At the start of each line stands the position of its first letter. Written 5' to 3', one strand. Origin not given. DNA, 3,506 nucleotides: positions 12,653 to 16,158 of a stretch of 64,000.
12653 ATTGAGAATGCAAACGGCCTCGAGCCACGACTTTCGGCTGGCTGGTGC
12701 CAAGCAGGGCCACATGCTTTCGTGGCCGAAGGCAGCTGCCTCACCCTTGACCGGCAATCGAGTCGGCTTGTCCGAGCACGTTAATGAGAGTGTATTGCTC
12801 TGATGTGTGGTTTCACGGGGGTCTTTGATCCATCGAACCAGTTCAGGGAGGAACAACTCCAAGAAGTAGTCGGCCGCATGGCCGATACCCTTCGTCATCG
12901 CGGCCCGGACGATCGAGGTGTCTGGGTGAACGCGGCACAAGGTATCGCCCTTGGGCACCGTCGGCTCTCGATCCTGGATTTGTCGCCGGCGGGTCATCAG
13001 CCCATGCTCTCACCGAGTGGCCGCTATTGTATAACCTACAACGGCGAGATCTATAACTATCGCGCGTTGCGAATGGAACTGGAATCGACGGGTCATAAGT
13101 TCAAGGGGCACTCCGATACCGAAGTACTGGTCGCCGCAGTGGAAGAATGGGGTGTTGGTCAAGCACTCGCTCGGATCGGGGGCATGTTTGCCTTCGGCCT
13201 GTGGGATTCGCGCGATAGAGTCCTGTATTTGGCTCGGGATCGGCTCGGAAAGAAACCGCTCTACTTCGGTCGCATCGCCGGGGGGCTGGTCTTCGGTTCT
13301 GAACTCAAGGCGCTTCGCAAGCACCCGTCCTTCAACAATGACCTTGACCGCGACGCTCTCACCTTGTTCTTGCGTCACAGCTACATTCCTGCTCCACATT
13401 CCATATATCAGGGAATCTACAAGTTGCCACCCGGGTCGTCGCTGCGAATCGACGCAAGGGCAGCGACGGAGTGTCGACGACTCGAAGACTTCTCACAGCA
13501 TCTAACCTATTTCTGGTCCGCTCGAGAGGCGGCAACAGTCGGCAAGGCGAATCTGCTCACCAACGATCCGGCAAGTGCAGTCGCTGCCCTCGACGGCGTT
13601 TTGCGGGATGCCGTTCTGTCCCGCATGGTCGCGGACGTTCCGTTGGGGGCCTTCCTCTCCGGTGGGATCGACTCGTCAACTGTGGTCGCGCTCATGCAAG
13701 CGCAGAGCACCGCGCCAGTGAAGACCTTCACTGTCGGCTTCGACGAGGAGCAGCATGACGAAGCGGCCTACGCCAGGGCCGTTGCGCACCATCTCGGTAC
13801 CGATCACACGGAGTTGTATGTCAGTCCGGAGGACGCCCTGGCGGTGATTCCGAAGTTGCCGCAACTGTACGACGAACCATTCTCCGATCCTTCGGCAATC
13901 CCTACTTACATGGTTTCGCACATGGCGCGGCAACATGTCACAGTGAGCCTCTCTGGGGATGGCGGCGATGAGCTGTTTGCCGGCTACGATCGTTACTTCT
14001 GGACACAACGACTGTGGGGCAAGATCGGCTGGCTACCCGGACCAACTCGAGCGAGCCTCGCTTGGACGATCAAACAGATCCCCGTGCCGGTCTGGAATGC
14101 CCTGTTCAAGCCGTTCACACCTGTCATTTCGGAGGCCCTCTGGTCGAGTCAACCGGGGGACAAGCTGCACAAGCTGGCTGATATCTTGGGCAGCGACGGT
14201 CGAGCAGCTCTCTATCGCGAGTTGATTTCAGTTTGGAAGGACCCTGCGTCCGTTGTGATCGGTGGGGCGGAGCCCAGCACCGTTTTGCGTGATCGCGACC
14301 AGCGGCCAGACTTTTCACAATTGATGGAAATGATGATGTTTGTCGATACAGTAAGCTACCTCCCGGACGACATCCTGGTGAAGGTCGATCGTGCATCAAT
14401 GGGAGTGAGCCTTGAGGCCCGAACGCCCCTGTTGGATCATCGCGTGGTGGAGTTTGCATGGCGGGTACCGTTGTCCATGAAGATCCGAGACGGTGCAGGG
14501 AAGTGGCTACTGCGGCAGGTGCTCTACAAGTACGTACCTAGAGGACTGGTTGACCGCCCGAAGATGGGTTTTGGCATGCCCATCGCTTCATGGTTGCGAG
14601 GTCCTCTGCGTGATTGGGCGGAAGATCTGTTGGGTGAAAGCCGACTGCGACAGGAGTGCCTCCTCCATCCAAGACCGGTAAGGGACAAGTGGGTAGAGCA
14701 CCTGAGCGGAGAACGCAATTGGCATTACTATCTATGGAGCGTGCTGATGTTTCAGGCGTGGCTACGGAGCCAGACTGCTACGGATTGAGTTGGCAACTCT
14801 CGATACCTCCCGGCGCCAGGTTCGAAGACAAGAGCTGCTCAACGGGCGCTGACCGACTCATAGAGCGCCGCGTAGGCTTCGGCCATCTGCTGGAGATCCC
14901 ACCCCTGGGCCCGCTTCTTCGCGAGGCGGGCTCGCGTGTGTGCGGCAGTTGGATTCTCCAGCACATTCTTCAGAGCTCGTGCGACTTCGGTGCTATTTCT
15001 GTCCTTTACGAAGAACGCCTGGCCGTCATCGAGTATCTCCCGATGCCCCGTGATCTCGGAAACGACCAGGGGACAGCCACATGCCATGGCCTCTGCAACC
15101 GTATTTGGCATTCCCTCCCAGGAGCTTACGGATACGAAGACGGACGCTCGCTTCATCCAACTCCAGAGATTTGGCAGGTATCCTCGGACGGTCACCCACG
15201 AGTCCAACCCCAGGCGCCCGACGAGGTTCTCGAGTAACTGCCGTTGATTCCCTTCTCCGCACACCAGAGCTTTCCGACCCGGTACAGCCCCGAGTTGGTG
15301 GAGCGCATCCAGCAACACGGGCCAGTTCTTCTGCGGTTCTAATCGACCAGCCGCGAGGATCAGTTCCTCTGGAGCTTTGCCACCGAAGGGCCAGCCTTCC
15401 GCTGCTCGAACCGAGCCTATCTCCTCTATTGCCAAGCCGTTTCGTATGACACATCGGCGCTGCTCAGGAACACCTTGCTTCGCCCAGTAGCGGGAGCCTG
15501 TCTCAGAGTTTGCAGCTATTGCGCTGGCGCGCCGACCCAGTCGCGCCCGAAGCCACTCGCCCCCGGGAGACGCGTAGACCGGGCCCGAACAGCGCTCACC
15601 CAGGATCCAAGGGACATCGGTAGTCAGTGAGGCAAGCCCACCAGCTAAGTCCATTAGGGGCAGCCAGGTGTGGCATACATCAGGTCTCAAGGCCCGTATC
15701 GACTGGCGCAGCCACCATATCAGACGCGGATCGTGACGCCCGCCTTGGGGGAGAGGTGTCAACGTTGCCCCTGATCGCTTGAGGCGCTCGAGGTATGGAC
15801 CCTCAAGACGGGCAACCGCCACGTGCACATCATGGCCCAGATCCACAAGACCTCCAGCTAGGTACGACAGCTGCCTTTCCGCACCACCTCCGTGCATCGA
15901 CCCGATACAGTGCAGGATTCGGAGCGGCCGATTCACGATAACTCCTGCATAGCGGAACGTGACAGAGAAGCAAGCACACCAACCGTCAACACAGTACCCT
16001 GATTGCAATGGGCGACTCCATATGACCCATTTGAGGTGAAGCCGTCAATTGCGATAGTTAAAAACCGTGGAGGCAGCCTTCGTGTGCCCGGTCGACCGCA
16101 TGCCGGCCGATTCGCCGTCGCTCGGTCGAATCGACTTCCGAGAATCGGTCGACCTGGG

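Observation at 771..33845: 33-kb Wzy-dependent EPS locus whose tailoring genes predict an unusual anionic, amidated and sulfated polymer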

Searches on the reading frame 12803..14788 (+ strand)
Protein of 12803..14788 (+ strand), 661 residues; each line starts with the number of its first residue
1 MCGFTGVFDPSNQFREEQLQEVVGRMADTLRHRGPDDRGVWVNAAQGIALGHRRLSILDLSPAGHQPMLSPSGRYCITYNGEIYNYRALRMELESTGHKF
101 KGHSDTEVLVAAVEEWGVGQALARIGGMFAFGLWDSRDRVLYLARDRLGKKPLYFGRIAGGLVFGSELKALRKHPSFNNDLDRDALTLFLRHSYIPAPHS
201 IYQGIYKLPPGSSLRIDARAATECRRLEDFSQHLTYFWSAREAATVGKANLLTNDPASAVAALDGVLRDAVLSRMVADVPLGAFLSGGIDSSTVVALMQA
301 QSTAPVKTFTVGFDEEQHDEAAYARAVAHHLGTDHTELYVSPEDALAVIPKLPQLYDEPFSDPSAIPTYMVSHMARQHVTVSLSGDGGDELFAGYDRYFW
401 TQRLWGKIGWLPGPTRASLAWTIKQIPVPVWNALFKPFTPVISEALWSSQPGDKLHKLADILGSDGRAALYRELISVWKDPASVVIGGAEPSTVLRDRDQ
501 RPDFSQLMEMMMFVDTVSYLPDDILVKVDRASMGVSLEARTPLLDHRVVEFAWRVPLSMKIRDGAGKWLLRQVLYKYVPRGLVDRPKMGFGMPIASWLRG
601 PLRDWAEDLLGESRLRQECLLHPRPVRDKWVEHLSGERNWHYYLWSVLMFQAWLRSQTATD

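Call 4: search_protein_families(library=pfam, proteins=[window:12803-14788:+], max_evalue=0.01)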
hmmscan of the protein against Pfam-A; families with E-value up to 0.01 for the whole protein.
window:12803-14788:+ (661 aa): 6 families
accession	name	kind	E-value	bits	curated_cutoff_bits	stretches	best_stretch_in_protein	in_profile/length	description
PF00733.27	Asn_synthase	-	9e-121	404.3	21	1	263-655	2-354/354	Asparagine synthase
PF13537.11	GATase_7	-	2.3e-44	150.8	25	1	52-172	1-122/123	Glutamine amidotransferase domain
PF13522.11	GATase_6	-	2.5e-44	150.9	27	1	35-167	1-130/130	Glutamine amidotransferase domain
PF06508.19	QueC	-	3.7e-05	23.8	22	1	284-341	5-61/210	Queuosine biosynthesis protein QueC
PF12481.13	DUF3700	-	0.00061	19.8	27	1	120-167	124-172/228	Aluminium induced protein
PF02540.23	NAD_synthase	-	0.0031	17.1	21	1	262-342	4-83/242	NAD synthase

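Call 7: search_protein_families(library=ncbifam, proteins=[window:12803-14788:+], max_evalue=0.001)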
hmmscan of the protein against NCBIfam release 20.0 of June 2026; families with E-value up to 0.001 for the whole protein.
window:12803-14788:+ (661 aa): 11 families
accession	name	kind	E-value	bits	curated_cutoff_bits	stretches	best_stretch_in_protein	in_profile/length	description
TIGR03108.1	eps_aminotran_1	hypoth_equivalog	3.3e-178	594.3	816.9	1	1-656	1-627/628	XrtA/PEP-CTERM system amidotransferase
TIGR01536.1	asn_synth_AEB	equivalog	8.7e-150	500.1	267.1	1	2-590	1-517/517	asparagine synthase (glutamine-hydrolyzing)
TIGR03104.1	trio_amidotrans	equivalog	1e-118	397.2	570.1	2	1-398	1-383/589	N-acetylglutaminylglutamine amidotransferase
NF006949.0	PRK09431.1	equivalog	5.4e-83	279.4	499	3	1-173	1-167/554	asparagine synthase B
NF033535.1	lass_lactam_cya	exception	1.6e-61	208.7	525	2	1-392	1-376/668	lasso peptide isopeptide bond-forming cyclase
NF033561.1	macrolact_Ik_Al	subfamily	1.9e-22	79.6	300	1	138-393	90-332/561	albusnodin/ikarugamycin family macrolactam cyclase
NF001484.0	PRK00331.1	subfamily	6.3e-11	41.4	381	1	66-176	86-203/601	isomerizing glutamine--fructose-6-phosphate transaminase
TIGR01134.1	purF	equivalog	2.1e-10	40.6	350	1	48-180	66-208/432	amidophosphoribosyltransferase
TIGR01135.1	glmS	equivalog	9e-09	34.4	418.05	1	66-174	85-200/607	glutamine--fructose-6-phosphate transaminase (isomerizing)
TIGR00364.1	TIGR00364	equivalog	9.3e-05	22.1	150.3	1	284-340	4-59/201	7-cyano-7-deazaguanine synthase QueC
NF002048.0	PRK00876.1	subfamily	0.00078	18.3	313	0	248-342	8-102/330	NAD(+) synthase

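Call 16: find_encoding_contigs(protein=window:12803-14788:+, flank=10000, max_places=6)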
Protein window:12803-14788:+ (661 aa): 1 contig read that carries it; 1 place shown.
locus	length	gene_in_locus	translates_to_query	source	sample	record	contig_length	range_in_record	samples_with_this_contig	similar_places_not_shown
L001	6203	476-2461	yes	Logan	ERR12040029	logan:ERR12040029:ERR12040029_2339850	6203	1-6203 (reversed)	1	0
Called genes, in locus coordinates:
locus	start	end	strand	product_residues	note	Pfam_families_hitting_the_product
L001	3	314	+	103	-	?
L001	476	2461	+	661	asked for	PF13522:GATase_6, PF13537:GATase_7, PF00733:Asn_synthase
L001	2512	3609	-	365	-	PF13439:Glyco_transf_4, PF13579:Glyco_trans_4_4, PF00534:Glycos_transf_1, PF20706:GT4-conflict, PF13692:Glyco_trans_1_4, PF13524:Glyco_trans_1_2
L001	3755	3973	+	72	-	-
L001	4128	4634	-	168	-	-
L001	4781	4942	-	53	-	-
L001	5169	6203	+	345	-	?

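Call 22: list_cluster_members(proteins=[P0004, P0001, window:12803-14788:+])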
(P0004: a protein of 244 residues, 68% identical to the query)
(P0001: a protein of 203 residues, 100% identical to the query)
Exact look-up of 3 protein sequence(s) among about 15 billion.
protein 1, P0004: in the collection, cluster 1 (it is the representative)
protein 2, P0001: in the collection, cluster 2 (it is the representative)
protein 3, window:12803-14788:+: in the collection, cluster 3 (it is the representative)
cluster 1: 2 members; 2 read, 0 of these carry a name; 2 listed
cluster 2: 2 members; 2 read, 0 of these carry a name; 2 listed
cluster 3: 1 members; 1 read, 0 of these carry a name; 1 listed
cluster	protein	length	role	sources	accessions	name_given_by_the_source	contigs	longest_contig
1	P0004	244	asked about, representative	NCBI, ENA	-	-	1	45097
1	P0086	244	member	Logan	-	-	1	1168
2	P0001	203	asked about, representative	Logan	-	-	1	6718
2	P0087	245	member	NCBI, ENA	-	-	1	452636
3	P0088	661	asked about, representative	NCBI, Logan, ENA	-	-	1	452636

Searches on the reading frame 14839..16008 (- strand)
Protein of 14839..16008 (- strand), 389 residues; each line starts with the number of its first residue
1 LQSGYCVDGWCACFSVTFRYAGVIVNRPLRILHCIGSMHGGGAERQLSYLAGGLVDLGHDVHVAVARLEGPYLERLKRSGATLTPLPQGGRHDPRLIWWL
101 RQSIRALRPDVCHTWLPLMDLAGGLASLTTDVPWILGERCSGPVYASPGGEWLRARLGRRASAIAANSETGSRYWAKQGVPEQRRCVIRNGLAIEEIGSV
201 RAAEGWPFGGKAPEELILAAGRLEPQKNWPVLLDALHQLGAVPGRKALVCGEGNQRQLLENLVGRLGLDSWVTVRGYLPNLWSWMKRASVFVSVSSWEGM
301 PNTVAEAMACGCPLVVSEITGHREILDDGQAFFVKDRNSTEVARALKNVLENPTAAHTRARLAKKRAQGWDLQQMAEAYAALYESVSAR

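Call 4: search_protein_families(library=pfam, proteins=[window:14839-16008:-], max_evalue=0.01)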
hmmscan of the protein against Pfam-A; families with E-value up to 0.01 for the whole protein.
window:14839-16008:- (389 aa): 6 families
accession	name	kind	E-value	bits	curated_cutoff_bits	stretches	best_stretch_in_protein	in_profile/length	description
PF00534.26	Glycos_transf_1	-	2.7e-30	105.6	26.4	1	213-364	14-167/172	Glycosyl transferases group 1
PF13692.12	Glyco_trans_1_4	-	6e-28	98.3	27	1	216-352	3-142/142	Glycosyl transferases group 1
PF13439.12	Glyco_transf_4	-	6e-23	82.2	28.5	1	41-194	2-168/170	Glycosyltransferase Family 4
PF13579.12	Glyco_trans_4_4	-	1.4e-21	77.9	29.7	1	41-191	1-158/158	Glycosyl transferase 4-like domain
PF20706.3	GT4-conflict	-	3.7e-10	39.8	26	1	254-365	247-370/385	Family 4 Glycosyltransferase in conflict systems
PF13524.12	Glyco_trans_1_2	-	1e-09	38.9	25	1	243-376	13-139/144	Glycosyl transferase-like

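Call 7: search_protein_families(library=ncbifam, proteins=[window:14839-16008:-], max_evalue=0.001)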
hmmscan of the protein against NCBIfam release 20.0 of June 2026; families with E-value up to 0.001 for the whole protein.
window:14839-16008:- (389 aa): 31 families (the best 25 are shown)
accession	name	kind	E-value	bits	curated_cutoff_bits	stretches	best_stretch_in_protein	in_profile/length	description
TIGR03088.1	stp2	hypoth_equivalog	1.7e-29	103.1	409.05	1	31-385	4-372/374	TIGR03088 family PEP-CTERM/XrtA system glycosyltransferase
NF050063.1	ProtGlycPglJ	equivalog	1.2e-21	77.3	500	1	160-377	144-357/363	N-acetylgalactosamine-N,N'-diacetylbacillosaminyl-diphospho-undecaprenol 4-alpha-N-acetylgalactosaminyltransferase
NF041876.1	EPS_EpsE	equivalog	2e-18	66.8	400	1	216-367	216-376/389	exopolysaccharide biosynthesis GT4 family glycosyltransferase EpsE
TIGR04047.1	MSMEG_0565_glyc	hypoth_equivalog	1.3e-16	60.7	259.85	1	213-384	192-372/373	MSMEG_0565 family glycosyltransferase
TIGR03999.1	thiol_BshA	equivalog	3.7e-14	52.4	273.7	1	244-386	229-373/375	N-acetyl-alpha-D-glucosaminyl L-malate synthase BshA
NF038229.1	Glyco4_Geo_Pelo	equivalog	2.5e-13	49.8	400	1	214-386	161-336/338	GPMC system family 4 glycosyltransferase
NF050056.1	ProtGlycPglH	equivalog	1.4e-12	47.4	600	1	213-385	178-352/354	GalNAc-alpha-(1->4)-GalNAc-alpha-(1->3)-diNAcBac-PP-undecaprenol alpha-1,4-N-acetyl-D-galactosaminyltransferase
TIGR03449.1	mycothiol_MshA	equivalog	1.9e-12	46.8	462.5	1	187-386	192-403/406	D-inositol-3-phosphate glycosyltransferase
TIGR02149.1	glgA_Coryne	subfamily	2.1e-12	46.9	302.4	1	152-386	136-390/391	glycogen synthase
NF011726.0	PRK15179.1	equivalog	2.1e-12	46.2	733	1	103-382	395-690/694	Vi polysaccharide biosynthesis protein TviE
NF038295.1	EPS_HpsP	equivalog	1e-11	44.5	550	1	161-384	155-385/388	hormogonium polysaccharide biosynthesis glycosyltransferase HpsP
NF053787.1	GlcN_PG_synth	equivalog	1.1e-11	44.2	480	1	214-382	197-359/361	N-acetylglucosaminyl phosphatidylglycerol synthase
NF047684.1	TeichurnBiosyTuaC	equivalog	2.8e-11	43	550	1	215-386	220-389/391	teichuronic acid biosynthesis protein TuaC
NF046085.1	XrtY_assoc_Gly1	equivalog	7.5e-11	41.5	400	1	218-387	213-385/387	XrtY-associated glycosyltransferase XYAG1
NF007396.0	PRK09922.1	equivalog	2.9e-10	39.6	385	1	218-352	186-326/361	lipopolysaccharide 1,6-galactosyltransferase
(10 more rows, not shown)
